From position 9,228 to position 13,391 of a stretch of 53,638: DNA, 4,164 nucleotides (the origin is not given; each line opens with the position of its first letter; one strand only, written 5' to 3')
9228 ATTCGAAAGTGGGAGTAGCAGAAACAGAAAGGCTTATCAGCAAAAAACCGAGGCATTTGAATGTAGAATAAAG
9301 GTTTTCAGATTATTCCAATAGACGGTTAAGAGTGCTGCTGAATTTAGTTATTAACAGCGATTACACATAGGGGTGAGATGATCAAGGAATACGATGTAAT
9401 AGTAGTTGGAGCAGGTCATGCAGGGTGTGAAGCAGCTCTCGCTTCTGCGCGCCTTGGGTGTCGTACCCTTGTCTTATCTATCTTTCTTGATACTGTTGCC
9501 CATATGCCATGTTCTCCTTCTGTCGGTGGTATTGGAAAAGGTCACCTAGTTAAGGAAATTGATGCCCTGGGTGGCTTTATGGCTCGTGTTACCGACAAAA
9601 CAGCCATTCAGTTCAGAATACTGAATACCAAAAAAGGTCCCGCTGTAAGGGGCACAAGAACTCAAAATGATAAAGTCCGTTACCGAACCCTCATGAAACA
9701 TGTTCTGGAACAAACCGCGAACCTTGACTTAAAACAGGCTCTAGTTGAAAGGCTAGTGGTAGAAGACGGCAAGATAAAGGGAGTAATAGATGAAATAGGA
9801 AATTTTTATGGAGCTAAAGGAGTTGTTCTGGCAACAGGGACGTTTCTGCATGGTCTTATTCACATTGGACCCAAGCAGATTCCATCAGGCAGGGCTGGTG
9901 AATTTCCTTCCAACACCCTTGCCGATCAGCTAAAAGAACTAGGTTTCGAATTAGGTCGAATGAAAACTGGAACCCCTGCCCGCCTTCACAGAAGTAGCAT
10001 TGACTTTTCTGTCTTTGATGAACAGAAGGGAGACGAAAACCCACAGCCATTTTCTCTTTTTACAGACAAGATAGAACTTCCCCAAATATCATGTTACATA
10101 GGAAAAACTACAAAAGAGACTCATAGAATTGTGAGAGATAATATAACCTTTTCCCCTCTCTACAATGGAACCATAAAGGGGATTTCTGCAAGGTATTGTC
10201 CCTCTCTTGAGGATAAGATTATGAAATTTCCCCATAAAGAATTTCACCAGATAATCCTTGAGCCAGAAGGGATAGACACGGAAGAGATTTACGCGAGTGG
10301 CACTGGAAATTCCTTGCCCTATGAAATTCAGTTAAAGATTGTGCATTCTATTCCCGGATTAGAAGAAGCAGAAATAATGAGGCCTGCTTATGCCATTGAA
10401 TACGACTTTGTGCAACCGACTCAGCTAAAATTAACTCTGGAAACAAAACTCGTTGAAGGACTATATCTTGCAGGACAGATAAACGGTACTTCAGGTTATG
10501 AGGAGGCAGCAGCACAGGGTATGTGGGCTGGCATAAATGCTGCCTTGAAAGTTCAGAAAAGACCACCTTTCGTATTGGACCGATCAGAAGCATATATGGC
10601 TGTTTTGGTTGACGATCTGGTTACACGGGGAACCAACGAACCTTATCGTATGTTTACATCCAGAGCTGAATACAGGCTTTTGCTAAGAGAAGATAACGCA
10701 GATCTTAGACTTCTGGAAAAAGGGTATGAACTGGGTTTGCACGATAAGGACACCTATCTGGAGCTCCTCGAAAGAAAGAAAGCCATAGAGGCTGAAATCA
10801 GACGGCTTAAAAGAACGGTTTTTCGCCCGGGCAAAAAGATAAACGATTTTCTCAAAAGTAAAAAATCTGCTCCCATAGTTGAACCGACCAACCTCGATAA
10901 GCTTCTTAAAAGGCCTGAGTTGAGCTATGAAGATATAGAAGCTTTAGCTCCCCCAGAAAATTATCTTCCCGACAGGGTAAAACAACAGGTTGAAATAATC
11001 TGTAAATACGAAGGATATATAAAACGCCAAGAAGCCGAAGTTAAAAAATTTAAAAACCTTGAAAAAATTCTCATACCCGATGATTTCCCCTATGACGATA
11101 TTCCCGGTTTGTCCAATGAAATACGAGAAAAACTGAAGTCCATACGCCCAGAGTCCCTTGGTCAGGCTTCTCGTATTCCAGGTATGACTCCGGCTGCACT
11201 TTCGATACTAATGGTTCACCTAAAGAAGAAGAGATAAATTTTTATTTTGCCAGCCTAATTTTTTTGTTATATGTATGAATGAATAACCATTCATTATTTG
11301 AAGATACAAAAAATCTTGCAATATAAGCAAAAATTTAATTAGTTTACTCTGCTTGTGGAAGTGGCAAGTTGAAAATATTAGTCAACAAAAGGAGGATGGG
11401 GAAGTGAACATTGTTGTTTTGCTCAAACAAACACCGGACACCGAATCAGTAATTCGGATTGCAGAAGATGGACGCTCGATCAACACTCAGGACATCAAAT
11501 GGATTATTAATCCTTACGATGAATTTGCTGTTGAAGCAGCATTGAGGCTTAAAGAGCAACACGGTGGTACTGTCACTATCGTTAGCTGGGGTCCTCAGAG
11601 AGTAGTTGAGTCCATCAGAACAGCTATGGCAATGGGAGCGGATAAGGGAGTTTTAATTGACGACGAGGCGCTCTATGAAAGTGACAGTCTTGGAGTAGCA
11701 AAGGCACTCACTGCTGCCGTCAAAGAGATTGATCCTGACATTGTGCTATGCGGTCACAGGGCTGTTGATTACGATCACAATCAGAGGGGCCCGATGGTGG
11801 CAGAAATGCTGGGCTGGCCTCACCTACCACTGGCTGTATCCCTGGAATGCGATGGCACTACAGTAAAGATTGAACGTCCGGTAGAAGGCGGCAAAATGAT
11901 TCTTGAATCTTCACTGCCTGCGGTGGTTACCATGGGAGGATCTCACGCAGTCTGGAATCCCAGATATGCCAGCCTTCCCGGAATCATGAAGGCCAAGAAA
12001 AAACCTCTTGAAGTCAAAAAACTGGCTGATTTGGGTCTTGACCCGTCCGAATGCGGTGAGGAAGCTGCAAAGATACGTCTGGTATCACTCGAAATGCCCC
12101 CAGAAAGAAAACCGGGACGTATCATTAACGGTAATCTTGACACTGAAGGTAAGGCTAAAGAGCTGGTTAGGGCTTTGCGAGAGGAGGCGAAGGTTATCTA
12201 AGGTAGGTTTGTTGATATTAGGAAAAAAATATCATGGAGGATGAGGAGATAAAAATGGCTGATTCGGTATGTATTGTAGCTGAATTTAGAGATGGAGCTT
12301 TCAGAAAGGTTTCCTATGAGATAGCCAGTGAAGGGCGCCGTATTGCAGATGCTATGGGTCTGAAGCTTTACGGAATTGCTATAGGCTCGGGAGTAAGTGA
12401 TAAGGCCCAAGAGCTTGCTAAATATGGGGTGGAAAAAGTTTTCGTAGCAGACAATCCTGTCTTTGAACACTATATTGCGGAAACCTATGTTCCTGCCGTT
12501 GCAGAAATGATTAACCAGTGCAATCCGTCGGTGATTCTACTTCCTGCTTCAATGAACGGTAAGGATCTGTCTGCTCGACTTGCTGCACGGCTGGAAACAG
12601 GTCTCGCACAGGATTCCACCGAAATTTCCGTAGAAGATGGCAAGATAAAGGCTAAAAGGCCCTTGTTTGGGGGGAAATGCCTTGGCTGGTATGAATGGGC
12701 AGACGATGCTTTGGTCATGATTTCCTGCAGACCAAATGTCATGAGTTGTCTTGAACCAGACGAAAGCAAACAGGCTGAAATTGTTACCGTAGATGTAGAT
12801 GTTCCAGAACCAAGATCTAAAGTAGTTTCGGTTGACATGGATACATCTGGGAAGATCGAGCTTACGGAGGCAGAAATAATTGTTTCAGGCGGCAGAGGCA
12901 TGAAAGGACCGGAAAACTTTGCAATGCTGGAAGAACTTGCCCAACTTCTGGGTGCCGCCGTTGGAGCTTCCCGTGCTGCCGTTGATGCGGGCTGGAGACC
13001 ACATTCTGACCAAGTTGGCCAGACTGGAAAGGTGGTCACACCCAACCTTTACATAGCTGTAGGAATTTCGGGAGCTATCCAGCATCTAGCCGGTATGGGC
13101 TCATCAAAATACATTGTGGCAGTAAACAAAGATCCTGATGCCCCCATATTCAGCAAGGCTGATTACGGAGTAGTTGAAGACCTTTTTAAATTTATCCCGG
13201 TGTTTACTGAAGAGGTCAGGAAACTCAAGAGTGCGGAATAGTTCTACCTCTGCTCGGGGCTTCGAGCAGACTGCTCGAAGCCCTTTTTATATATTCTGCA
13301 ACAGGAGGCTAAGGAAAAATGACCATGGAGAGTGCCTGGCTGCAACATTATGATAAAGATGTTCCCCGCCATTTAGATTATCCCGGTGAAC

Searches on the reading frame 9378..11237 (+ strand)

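Call 82: search_protein_families(library=pfam, proteins=[window:9378-11237:+], max_evalue=0.00001)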
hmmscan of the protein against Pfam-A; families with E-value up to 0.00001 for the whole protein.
window:9378-11237:+ (619 aa): 5 families
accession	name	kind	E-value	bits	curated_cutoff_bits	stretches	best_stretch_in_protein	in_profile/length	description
PF01134.28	GIDA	-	1.2e-163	545.2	22.1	1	6-395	1-390/391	Glucose inhibited division protein A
PF13932.14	SAM_GIDA_C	-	9.7e-27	93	27.1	1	556-612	1-57/57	tRNA modifying enzyme MnmG/GidA C-terminal helical bundle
PF21680.2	GIDA_C_1st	-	2.4e-24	86.3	24.7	1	459-552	3-96/96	tRNA modifying enzyme MnmG/GidA C-terminal helical domain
PF07992.20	Pyr_redox_2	-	6.7e-06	26.2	26.1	0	5-154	1-108/291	Pyridine nucleotide-disulphide oxidoreductase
PF00890.30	FAD_binding_2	-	8.3e-06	25.7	20.4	0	6-34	1-29/414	FAD binding domain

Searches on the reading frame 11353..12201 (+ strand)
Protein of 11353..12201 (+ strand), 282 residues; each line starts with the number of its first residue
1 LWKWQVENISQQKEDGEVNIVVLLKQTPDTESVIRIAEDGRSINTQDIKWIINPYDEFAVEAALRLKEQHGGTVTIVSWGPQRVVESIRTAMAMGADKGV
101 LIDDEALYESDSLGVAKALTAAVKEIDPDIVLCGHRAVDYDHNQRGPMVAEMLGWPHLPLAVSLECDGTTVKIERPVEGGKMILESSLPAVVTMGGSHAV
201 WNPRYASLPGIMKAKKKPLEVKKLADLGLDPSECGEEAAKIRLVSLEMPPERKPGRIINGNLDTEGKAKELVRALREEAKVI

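Call 82: search_protein_families(library=pfam, proteins=[window:11353-12201:+], max_evalue=0.00001)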
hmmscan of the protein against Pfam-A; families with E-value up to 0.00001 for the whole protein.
window:11353-12201:+ (282 aa): 1 family
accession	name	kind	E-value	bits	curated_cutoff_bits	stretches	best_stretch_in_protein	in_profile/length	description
PF01012.27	ETF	-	2.3e-47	161.6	26.7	1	43-226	4-180/181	Electron transfer flavoprotein domain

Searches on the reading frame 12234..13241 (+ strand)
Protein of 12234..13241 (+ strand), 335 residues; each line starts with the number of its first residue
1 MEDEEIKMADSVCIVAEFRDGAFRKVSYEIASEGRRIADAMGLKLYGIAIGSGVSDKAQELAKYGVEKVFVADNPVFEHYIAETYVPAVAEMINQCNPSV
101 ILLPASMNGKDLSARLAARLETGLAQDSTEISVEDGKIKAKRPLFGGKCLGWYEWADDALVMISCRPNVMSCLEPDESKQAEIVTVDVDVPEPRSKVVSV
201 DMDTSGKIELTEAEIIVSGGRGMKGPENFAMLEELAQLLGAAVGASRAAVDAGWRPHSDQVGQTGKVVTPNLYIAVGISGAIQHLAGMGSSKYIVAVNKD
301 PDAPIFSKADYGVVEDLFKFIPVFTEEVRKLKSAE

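Call 82: search_protein_families(library=pfam, proteins=[window:12234-13241:+], max_evalue=0.00001)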
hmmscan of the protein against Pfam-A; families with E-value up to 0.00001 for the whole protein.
window:12234-13241:+ (335 aa): 2 families
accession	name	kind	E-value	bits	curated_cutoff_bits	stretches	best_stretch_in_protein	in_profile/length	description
PF01012.27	ETF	-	6.6e-43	147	26.7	1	13-189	2-179/181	Electron transfer flavoprotein domain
PF00766.25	ETF_alpha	-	5.1e-38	129.4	27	1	209-288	1-80/81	Electron transfer flavoprotein FAD-binding domain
